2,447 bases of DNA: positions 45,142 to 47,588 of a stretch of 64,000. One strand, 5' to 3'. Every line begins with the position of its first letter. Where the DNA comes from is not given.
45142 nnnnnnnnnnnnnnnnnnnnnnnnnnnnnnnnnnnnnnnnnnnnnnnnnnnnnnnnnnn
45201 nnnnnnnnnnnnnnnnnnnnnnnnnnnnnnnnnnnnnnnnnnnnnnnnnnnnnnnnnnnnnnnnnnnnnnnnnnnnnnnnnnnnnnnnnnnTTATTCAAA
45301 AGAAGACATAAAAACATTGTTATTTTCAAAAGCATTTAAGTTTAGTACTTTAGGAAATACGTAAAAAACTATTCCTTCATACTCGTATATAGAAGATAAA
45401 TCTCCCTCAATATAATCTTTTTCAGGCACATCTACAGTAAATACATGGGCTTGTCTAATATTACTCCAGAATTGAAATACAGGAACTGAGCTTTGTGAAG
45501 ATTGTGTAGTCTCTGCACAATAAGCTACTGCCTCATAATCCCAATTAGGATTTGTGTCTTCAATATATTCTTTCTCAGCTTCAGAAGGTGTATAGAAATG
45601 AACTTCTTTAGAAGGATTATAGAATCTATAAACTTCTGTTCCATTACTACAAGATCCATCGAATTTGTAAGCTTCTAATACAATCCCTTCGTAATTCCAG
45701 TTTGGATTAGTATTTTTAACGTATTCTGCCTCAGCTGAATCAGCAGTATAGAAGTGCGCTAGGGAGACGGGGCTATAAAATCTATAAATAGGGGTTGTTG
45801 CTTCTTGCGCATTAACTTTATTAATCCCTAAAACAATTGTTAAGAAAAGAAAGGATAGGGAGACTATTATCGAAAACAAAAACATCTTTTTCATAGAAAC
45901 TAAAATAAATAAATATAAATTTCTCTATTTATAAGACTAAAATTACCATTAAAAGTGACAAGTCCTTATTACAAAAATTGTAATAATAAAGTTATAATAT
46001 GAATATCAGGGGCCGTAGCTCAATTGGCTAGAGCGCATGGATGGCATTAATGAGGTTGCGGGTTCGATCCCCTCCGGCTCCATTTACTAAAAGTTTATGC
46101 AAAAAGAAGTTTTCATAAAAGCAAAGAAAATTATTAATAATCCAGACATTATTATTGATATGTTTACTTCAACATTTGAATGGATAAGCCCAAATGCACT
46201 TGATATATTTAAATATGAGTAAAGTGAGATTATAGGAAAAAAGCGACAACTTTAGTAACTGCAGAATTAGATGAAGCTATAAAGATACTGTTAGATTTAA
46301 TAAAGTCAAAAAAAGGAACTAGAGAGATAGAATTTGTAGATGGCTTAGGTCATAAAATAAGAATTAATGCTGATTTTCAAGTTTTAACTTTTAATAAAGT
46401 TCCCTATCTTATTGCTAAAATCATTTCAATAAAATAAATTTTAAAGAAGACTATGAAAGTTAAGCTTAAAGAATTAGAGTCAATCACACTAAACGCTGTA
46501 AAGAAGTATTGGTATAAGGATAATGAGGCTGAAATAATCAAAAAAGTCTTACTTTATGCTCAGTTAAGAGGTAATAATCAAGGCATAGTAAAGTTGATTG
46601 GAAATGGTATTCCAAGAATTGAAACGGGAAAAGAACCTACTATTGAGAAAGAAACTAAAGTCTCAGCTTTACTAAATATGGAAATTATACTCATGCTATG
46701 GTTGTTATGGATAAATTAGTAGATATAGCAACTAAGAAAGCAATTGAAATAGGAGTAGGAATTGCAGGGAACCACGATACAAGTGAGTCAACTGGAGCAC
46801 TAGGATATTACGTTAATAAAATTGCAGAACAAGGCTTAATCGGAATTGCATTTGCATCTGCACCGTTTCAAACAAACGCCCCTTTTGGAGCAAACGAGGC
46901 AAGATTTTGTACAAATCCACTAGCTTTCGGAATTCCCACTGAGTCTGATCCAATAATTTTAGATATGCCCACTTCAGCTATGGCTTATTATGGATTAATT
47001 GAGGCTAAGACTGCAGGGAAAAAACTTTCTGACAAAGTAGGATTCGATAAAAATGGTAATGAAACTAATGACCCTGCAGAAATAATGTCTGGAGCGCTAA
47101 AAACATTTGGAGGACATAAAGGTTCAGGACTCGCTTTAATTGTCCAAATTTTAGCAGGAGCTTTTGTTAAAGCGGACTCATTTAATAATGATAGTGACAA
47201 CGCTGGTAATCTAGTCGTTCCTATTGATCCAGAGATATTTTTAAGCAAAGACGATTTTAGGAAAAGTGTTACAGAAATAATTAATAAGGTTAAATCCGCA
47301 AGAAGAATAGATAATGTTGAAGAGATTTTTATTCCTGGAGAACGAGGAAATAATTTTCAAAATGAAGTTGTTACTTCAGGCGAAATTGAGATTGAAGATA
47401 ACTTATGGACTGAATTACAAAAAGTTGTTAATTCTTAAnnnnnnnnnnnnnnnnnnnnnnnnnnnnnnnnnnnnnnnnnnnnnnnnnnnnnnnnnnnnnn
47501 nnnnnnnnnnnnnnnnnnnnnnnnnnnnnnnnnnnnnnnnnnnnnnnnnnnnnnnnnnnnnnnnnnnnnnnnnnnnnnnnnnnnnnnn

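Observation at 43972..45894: About 640-codon single reading frame (DUF5648 repeats + beta-rich C-terminal region) broken only by three in-frame TAA codons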

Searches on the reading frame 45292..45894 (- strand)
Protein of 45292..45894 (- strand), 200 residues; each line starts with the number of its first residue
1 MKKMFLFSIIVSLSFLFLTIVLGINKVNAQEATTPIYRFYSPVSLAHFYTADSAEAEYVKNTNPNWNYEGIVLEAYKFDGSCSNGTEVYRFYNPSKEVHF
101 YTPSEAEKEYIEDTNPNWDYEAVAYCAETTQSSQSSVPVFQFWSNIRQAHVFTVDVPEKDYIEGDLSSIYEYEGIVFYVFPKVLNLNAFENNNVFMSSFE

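Call 7: search_protein_families(library=pfam, max_evalue=1, proteins=[window:45295-45894:-])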
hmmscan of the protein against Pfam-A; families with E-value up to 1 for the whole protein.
seq(200 aa): 1 family
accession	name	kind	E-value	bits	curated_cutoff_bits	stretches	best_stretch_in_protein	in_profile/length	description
PF18885.6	DUF5648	-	6.6e-32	111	25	1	35-180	1-134/134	Domain of unknown function (DUF5648)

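Call 11: find_encoding_contigs(protein=window:45292-45894:-, flank=10000)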
Protein window:45292-45894:- (200 aa): 1 contig read that carries it; 1 place shown.
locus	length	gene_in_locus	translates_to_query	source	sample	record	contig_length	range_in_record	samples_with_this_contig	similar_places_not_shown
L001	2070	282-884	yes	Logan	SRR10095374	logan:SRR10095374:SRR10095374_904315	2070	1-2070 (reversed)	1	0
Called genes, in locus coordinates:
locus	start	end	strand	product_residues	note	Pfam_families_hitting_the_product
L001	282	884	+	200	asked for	PF18885:DUF5648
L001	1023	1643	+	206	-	-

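Call 31: find_homologous_proteins(query=window:45295-45894:-, max_evalue=0.00001)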
Query window:45295-45894:- (200 aa): 8 proteins with E <= 0.00001 among 71 candidates.
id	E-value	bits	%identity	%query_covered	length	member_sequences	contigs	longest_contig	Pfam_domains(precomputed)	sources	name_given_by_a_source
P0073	3.7e-129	446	100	100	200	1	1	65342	PF18885.7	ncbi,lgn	-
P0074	7.3e-41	158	51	74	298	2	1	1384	PF18885.7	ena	-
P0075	5.1e-27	113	41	74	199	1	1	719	PF18885.7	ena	-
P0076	1.1e-24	105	41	79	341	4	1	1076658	PF18885.7,PF00353.26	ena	-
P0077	1.4e-21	95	41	73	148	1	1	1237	PF18885.7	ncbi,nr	ncbi:hypothetical protein EG835_10250 [bacterium]|nr:hypothetical protein [bacterium]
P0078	2.3e-18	84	38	71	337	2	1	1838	PF18885.7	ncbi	-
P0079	2.7e-15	74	34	73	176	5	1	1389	PF18885.7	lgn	-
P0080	4.1e-7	48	30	83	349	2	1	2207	PF18885.7,PF18998.7,PF13620.13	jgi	-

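Call 33: list_cluster_members(proteins=[P0073, P0001, P0074])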
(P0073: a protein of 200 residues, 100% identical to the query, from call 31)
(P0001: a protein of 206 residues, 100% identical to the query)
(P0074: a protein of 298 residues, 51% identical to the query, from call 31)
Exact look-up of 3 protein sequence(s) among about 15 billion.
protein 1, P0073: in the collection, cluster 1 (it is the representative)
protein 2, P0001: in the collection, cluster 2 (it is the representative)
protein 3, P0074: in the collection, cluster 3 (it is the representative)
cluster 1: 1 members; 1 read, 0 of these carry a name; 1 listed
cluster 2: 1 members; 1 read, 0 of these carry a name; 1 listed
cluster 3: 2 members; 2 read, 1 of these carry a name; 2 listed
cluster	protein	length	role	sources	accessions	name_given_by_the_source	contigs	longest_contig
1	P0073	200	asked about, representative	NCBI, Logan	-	-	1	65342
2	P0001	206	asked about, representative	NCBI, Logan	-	-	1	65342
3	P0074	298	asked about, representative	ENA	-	-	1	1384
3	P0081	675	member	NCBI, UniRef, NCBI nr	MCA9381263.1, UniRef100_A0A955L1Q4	hypothetical protein KC678_03290 [Candidatus Dojkabacteria bacterium] | DUF5648 domain-containing protein n=1 Tax=Candidatus Dojkabacteria bacterium ... | hypothetical protein [Candidatus Dojkabacteria bacterium]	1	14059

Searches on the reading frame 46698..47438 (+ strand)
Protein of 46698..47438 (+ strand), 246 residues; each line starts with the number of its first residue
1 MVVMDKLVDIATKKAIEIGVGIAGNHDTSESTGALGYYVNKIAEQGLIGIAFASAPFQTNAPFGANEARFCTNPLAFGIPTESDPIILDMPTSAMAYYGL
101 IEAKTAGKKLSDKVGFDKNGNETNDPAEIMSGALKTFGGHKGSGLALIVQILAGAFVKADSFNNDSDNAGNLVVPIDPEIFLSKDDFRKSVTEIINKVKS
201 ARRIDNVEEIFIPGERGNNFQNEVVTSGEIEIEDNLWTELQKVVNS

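Call 67: find_encoding_contigs(protein=window:46698-47438:+, flank=10000, max_places=4)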
Protein window:46698-47438:+ (246 aa): 1 contig read that carries it; 1 place shown.
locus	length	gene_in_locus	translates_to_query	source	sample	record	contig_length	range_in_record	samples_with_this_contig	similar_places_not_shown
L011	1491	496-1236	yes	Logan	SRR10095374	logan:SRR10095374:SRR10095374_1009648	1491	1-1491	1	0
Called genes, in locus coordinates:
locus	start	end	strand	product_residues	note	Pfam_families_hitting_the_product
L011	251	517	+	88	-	-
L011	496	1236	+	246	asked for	PF02615:Ldh_2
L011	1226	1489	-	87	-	?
